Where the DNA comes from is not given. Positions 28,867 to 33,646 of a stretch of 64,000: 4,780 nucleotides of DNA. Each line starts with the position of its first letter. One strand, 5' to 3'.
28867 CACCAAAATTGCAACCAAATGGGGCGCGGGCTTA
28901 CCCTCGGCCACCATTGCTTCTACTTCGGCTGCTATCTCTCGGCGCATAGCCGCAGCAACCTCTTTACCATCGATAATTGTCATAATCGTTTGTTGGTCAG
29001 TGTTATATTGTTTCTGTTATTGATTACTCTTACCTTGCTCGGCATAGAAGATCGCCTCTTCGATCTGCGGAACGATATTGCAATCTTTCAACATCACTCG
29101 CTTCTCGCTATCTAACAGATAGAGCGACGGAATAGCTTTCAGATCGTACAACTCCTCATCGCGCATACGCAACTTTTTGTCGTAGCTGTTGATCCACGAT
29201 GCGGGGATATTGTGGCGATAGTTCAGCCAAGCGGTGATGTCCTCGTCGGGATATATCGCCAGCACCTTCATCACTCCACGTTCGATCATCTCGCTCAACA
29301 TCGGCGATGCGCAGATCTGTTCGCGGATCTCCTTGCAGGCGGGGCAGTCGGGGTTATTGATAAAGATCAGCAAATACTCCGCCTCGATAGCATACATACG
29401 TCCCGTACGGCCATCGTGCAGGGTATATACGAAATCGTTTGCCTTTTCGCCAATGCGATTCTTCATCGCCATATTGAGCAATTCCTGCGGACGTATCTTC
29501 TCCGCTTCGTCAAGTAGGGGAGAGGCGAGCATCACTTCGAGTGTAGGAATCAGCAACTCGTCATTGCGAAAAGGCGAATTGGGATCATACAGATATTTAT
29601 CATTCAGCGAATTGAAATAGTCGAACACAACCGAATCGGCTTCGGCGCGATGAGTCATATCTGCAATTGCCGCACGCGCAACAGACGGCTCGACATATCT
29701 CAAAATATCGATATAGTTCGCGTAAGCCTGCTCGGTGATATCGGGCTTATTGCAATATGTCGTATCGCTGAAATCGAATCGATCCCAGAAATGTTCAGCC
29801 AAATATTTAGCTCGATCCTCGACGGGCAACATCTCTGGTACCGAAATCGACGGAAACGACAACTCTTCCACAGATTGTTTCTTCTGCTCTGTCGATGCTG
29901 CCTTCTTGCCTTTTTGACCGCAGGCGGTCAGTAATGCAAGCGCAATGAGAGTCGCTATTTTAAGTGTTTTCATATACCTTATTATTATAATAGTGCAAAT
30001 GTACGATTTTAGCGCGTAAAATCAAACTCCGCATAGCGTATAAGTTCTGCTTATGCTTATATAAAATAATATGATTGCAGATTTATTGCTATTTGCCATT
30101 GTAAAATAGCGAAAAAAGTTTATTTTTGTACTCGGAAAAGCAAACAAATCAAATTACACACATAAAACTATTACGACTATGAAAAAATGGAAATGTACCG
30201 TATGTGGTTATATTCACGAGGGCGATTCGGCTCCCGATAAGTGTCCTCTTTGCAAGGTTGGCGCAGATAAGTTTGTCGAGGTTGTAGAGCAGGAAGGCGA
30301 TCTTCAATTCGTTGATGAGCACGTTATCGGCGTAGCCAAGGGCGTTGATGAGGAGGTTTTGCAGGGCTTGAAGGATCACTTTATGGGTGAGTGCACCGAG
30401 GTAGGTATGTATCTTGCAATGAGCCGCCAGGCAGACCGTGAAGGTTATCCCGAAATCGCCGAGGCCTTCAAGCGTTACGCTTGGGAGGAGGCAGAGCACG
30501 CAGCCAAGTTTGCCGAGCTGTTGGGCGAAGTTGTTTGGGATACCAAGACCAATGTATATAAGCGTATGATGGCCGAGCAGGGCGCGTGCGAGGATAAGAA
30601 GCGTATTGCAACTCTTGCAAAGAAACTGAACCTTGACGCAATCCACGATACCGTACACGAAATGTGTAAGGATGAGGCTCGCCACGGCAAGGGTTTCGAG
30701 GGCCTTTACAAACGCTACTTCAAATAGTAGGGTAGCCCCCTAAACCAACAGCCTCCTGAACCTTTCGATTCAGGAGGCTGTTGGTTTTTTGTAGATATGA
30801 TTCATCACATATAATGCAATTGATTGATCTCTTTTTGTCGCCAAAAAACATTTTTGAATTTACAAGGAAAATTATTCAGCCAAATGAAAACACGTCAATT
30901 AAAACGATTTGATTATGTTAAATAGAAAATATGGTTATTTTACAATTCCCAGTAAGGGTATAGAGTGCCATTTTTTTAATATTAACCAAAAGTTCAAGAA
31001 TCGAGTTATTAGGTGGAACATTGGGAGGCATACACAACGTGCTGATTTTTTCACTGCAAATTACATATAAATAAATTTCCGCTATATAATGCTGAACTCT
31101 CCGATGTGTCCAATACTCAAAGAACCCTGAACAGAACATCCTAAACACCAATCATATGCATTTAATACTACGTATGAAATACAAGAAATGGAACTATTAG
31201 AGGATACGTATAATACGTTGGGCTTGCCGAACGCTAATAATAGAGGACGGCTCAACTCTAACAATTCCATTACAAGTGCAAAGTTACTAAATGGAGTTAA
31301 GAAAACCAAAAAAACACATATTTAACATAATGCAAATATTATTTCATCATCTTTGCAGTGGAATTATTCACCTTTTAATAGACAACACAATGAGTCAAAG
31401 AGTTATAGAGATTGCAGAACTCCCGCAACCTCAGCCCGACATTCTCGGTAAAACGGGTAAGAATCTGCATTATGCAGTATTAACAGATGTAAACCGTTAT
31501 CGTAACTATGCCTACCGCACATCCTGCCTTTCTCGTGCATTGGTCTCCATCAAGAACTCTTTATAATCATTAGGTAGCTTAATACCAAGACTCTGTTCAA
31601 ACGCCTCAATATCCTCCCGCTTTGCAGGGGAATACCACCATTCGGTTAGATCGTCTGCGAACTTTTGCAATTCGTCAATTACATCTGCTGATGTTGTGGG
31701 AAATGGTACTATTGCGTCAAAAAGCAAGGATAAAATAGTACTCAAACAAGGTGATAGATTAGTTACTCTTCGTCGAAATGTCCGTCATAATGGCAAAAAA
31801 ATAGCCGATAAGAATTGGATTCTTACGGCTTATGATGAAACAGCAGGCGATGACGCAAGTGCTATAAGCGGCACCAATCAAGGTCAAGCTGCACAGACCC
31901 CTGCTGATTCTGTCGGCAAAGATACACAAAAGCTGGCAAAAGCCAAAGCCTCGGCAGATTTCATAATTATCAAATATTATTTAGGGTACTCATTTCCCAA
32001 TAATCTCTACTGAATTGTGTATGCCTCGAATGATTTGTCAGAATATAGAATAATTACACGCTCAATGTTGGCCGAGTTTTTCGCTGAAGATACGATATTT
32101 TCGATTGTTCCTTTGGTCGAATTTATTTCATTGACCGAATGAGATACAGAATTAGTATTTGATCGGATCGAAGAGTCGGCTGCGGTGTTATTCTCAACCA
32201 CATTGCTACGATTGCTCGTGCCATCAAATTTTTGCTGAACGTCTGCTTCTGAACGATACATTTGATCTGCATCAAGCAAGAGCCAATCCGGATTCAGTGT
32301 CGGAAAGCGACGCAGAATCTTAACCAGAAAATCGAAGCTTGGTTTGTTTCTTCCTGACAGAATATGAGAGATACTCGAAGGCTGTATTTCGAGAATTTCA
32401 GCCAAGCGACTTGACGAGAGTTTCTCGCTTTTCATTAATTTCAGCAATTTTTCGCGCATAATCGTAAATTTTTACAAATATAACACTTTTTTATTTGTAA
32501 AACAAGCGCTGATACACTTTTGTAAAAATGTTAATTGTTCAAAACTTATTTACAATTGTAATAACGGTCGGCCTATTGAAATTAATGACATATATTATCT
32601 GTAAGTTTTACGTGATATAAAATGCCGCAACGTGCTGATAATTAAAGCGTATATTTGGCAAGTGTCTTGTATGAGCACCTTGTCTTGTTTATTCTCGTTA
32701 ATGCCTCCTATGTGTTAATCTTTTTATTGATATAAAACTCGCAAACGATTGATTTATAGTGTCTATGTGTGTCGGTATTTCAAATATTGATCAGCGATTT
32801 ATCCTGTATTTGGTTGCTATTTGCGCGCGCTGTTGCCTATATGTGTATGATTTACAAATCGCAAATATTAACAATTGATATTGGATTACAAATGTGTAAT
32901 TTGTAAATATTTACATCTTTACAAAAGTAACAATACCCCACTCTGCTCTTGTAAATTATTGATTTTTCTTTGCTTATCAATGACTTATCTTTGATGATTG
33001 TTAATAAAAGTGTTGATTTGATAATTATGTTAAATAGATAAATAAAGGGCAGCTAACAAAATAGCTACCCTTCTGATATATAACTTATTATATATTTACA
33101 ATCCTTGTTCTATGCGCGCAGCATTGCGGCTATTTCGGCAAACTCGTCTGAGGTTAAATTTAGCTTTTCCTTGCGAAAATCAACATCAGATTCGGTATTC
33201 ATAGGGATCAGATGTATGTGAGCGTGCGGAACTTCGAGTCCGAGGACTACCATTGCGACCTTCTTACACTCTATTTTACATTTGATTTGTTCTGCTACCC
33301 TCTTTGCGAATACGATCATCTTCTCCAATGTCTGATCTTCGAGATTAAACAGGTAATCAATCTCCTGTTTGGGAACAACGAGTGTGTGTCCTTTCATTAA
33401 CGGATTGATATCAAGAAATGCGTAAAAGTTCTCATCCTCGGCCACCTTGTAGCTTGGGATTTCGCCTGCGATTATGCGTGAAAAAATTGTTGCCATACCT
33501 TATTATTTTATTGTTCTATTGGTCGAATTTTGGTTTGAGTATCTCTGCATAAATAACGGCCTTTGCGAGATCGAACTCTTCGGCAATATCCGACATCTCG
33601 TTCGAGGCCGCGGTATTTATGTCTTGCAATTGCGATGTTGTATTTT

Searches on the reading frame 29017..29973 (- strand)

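Call 76: search_protein_families(library=pfam, proteins=[window:29017-29973:-], max_evalue=1)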
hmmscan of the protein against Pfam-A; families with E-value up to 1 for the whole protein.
window:29017-29973:- (318 aa): 5 families
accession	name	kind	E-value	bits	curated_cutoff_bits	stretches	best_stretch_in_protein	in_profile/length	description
PF17127.10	DUF5106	-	6e-49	166.7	28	1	18-172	2-151/151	Domain of unknown function (DUF5106)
PF13905.12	Thioredoxin_8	-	1.7e-09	38.3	27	1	199-293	2-94/94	Thioredoxin-like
PF13627.12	LptM_cons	-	0.0052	17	27.3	1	9-22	5-18/23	LPS-assembly lipoprotein LptM, conserved region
PF13098.12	Thioredoxin_2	-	0.01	16.6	27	1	198-290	5-85/104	Thioredoxin-like domain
PF00578.27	AhpC-TSA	-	0.015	15.7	26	1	174-246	1-71/124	AhpC/TSA family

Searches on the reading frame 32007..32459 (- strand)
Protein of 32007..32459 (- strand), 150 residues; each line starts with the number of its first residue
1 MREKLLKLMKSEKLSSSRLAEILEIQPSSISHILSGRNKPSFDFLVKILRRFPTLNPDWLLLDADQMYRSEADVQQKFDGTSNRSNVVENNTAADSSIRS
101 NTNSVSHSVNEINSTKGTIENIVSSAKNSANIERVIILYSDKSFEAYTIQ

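Call 76: search_protein_families(library=pfam, proteins=[window:32007-32459:-], max_evalue=1)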
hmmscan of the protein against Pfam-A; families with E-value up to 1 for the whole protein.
window:32007-32459:- (150 aa): 8 families
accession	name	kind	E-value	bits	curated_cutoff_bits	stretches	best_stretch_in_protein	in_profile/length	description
PF01381.28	HTH_3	-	1.7e-08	34.8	23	1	7-60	3-55/55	Helix-turn-helix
PF12844.13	HTH_19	-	1.9e-07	31.3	30.2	1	3-62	2-60/64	Helix-turn-helix domain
PF13560.12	HTH_31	-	0.00024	21.8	27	1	9-50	10-52/64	Helix-turn-helix domain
PF13443.12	HTH_26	-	0.00085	20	22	1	4-49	1-47/63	Cro/C1-type HTH DNA-binding domain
PF01022.26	HTH_5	-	0.012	15.9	22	1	4-32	6-34/47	Bacterial regulatory protein, arsR family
PF21476.4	PF0610-like_N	-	0.027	15.2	33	1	2-30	3-31/50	PF0610-like, N-terminal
PF13744.12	HTH_37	-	0.051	13.8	27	1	6-37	24-55/80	Helix-turn-helix domain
PF01325.25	Fe_dep_repress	-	0.15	12.7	26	1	12-34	21-43/60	Iron dependent repressor, N-terminal DNA binding domain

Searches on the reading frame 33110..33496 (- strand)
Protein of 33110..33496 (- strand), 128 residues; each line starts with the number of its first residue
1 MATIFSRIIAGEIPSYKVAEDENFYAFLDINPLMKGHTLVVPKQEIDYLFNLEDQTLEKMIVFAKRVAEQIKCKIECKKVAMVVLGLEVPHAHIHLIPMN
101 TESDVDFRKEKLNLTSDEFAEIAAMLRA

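Call 76: search_protein_families(library=pfam, proteins=[window:33110-33496:-], max_evalue=1)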
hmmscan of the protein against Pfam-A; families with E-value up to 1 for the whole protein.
window:33110-33496:- (128 aa): 4 families
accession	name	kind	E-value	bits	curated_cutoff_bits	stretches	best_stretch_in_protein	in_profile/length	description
PF01230.28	HIT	-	8.8e-21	74.8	21.5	1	11-99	2-95/98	HIT domain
PF11969.13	DcpS_C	-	5.5e-11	43.4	24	1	3-107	2-110/114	Scavenger mRNA decapping enzyme C-term binding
PF04677.20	CwfJ_C_1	-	2.3e-05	24.7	21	1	22-103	33-113/122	Protein similar to CwfJ C-terminus 1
PF05190.23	MutS_IV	-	0.1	13.4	22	1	45-123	5-83/92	MutS family domain IV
